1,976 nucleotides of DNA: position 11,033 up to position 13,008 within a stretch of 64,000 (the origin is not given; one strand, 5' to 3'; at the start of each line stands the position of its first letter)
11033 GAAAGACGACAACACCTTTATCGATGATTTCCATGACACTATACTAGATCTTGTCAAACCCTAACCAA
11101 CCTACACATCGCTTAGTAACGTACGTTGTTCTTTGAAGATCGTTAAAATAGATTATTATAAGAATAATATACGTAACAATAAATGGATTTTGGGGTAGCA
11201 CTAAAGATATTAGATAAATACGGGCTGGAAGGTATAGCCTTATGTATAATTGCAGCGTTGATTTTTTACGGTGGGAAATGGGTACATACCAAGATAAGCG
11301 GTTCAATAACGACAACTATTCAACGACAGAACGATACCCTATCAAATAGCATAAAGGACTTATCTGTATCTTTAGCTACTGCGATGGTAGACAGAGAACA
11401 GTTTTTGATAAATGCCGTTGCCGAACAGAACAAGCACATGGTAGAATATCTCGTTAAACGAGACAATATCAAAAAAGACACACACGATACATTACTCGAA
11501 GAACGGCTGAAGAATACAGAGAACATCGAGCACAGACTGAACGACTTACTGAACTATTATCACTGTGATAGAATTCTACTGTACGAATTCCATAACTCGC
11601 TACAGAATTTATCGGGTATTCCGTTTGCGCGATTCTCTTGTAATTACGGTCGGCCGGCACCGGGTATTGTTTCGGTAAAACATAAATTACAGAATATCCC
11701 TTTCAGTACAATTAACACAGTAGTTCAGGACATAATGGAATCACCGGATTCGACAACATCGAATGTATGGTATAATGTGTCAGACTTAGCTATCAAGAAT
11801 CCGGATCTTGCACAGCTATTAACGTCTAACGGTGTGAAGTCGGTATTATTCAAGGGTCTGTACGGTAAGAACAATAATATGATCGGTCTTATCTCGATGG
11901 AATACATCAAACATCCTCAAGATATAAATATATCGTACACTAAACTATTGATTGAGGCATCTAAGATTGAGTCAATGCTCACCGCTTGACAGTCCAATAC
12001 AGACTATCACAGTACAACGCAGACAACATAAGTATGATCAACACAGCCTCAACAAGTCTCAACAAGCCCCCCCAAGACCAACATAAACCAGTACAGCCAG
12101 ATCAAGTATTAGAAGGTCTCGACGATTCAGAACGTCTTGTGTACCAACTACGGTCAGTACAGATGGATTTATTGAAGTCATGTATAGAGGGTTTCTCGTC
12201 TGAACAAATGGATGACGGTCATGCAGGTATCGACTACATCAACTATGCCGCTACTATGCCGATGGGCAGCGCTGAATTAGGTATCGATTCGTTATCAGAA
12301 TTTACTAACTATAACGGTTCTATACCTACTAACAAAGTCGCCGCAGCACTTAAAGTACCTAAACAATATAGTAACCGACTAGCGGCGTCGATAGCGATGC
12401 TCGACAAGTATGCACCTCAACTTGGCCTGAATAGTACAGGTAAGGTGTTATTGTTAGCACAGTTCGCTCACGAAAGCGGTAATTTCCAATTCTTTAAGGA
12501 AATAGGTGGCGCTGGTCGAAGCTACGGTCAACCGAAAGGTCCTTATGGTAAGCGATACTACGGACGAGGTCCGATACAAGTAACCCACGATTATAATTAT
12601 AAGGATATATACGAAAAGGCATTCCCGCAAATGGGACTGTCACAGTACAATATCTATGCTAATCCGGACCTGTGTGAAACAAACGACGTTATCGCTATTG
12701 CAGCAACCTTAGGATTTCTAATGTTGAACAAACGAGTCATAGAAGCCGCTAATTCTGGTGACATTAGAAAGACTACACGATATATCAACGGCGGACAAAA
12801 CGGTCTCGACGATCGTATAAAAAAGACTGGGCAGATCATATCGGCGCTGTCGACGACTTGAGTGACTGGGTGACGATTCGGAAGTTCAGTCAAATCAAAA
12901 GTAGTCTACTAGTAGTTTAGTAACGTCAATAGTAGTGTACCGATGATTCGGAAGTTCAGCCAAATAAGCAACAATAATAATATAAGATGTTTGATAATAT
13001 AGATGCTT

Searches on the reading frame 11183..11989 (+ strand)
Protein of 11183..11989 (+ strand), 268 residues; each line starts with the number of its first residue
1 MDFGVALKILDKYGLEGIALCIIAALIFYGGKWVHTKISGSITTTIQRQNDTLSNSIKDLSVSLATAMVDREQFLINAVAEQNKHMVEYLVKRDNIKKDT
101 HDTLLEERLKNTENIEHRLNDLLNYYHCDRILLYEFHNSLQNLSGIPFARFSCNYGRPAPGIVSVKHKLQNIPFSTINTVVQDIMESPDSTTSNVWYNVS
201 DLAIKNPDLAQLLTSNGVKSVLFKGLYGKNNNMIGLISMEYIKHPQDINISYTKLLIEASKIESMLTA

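Call 10: search_protein_families(library=phrogs, proteins=[window:11183-11986:+], max_evalue=0.001)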
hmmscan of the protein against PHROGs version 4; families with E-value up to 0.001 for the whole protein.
window:11183-11986:+ (268 aa): 1 family
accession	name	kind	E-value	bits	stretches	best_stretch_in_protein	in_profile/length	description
phrog_30125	-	unknown function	2.2e-05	25.3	1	120-243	97-217/242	-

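Call 11: search_protein_families(library=pfam, proteins=[window:11183-11986:+], max_evalue=0.01)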
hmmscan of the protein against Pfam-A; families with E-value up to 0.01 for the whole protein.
window:11183-11986:+ (268 aa): 0 families

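Call 21: find_related_loci(query=window:11183-11986:+, collection=viral_contigs, flank=6000)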
Query window:11183-11986:+ (268 aa) in viral_contigs; peptide patterns used: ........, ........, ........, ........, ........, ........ (x = any residue, [..] = any of these).
1 stretches matched a pattern, but none encodes a relative of the query by tblastn (E <= 1e-3).

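Call 23: find_encoding_contigs(protein=window:11183-11989:+, flank=6000, max_places=10)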
Protein window:11183-11989:+ (268 aa): 9 contigs read that carry it; 3 places shown.
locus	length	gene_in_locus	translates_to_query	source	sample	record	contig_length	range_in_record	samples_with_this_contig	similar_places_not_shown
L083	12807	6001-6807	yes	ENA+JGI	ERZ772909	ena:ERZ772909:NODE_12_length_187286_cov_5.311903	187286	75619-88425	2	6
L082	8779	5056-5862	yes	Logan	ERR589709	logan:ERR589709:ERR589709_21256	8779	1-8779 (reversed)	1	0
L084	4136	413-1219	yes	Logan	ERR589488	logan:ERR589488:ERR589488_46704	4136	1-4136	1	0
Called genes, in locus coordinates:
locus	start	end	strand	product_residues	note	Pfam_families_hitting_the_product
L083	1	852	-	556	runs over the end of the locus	-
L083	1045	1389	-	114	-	-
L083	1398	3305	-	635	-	-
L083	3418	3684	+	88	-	-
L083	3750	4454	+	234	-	-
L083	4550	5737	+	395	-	PF01385:OrfB_IS605, PF07282:Cas12f1-like_TNB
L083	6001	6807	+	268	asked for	-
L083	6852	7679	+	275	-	PF00182:Glyco_hydro_19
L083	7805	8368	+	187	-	-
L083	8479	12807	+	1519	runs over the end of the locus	PF00801:PKD (faint)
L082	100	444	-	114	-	-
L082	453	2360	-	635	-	-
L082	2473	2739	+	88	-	-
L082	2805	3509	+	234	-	-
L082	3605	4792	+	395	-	PF01385:OrfB_IS605, PF07282:Cas12f1-like_TNB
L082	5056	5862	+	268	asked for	-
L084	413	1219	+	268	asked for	-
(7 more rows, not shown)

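Call 30: find_homologous_proteins(query=window:11183-11986:+, max_evalue=0.00001)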
Query window:11183-11986:+ (268 aa): 3 proteins with E <= 0.00001 among 491 candidates.
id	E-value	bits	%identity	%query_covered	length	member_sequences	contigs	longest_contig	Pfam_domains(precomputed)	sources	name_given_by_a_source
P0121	5.6e-167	572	96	100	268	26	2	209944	-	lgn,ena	-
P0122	7.1e-142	489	81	100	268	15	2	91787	-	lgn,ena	-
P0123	6.0e-112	391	96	68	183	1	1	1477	-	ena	-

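Call 31: find_encoding_contigs(protein=P0122, flank=6000, max_places=8)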
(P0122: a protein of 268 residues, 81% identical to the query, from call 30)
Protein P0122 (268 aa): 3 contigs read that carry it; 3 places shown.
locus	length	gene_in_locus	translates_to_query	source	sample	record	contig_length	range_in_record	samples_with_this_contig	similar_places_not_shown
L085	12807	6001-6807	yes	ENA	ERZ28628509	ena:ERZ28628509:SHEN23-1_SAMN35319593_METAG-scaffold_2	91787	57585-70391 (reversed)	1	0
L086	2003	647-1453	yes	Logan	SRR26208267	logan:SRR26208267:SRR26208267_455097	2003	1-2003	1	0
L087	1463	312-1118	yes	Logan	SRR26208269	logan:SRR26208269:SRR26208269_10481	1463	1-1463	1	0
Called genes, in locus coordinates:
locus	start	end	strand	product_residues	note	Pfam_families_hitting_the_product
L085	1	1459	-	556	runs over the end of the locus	-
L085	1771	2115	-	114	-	-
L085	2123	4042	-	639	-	-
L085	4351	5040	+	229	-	-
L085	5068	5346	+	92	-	-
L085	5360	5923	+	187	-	-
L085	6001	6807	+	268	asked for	-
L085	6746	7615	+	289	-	PF00182:Glyco_hydro_19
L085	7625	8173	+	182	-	-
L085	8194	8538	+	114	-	-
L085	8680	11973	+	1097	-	-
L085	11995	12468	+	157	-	-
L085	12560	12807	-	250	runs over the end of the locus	-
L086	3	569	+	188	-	?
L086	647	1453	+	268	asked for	-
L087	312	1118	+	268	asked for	-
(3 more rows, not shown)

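Call 32: find_encoding_contigs(protein=P0121, flank=6000, max_places=8)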
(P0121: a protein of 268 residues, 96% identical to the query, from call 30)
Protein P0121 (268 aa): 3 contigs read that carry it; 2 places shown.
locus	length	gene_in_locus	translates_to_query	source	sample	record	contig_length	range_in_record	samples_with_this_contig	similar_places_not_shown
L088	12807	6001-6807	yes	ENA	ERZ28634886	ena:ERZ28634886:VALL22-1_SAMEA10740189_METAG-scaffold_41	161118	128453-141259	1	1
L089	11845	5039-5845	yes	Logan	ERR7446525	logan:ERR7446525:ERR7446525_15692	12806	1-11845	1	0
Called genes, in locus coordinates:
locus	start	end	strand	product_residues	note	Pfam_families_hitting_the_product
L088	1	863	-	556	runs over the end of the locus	-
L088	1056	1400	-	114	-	-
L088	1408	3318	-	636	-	-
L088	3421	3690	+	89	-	-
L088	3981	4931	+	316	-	PF01385:OrfB_IS605, PF07282:Cas12f1-like_TNB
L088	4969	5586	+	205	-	-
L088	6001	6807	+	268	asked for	-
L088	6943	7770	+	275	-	PF00182:Glyco_hydro_19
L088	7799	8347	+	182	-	-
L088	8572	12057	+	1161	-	-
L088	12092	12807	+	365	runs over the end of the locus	-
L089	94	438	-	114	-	-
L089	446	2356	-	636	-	-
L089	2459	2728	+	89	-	-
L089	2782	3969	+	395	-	PF01385:OrfB_IS605, PF07282:Cas12f1-like_TNB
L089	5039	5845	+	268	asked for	-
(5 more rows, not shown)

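Call 61: search_protein_families(library=pfam, proteins=[L085:5360-5920:+], max_evalue=0.01)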
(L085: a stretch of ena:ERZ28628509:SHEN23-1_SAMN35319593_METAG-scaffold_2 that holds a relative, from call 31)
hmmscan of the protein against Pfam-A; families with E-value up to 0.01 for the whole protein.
L085:5360-5920:+ (187 aa): 0 families

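Call 62: search_protein_families(library=phrogs, proteins=[L085:5360-5920:+], max_evalue=0.001)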
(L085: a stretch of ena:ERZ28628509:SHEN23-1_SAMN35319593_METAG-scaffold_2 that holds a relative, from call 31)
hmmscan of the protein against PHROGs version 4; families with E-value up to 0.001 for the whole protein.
L085:5360-5920:+ (187 aa): 1 family
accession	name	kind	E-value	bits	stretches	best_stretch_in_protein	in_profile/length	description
phrog_761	-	other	4.4e-12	47.3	1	1-120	17-146/362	thymidylate kinase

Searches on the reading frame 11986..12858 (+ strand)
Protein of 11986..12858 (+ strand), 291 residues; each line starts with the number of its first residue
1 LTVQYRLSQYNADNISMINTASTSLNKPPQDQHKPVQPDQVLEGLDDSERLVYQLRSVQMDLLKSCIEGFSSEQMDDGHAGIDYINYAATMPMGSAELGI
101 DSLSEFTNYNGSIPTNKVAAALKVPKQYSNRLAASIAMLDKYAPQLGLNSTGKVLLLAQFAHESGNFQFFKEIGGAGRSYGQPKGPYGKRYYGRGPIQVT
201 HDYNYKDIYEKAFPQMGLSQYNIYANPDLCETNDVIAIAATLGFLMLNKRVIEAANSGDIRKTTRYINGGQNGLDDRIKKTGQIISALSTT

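Call 10: search_protein_families(library=phrogs, proteins=[window:11986-12858:+], max_evalue=0.001)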
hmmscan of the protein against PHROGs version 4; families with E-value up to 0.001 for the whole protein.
window:11986-12858:+ (291 aa): 8 families
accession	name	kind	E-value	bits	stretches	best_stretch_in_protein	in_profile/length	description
phrog_181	-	lysis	3e-21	77.1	1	156-288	373-530/769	endolysin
phrog_14712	-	moron, auxiliary metabolic gene and host takeover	6.2e-16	59.5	1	113-282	4-181/322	chitinase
phrog_9506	-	lysis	1e-14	55.9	1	119-280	7-185/330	endolysin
phrog_26317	-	unknown function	3.8e-13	50.4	1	176-288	15-117/119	-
phrog_317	-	lysis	1.1e-10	42.3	1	156-279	234-350/492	endolysin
phrog_1519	-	lysis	9.9e-10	39.1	1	151-280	236-372/502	endolysin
phrog_34417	-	unknown function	1.1e-07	32.4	1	155-280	48-187/326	-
phrog_3201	-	tail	0.00024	19.8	1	176-290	2101-2207/2408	tail fiber protein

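Call 11: search_protein_families(library=pfam, proteins=[window:11986-12858:+], max_evalue=0.01)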
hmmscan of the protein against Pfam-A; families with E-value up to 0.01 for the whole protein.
window:11986-12858:+ (291 aa): 1 family
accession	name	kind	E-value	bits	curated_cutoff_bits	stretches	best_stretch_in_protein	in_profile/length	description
PF00182.24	Glyco_hydro_19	-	7.1e-09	36.2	25.5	1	185-249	101-158/232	Chitinase class I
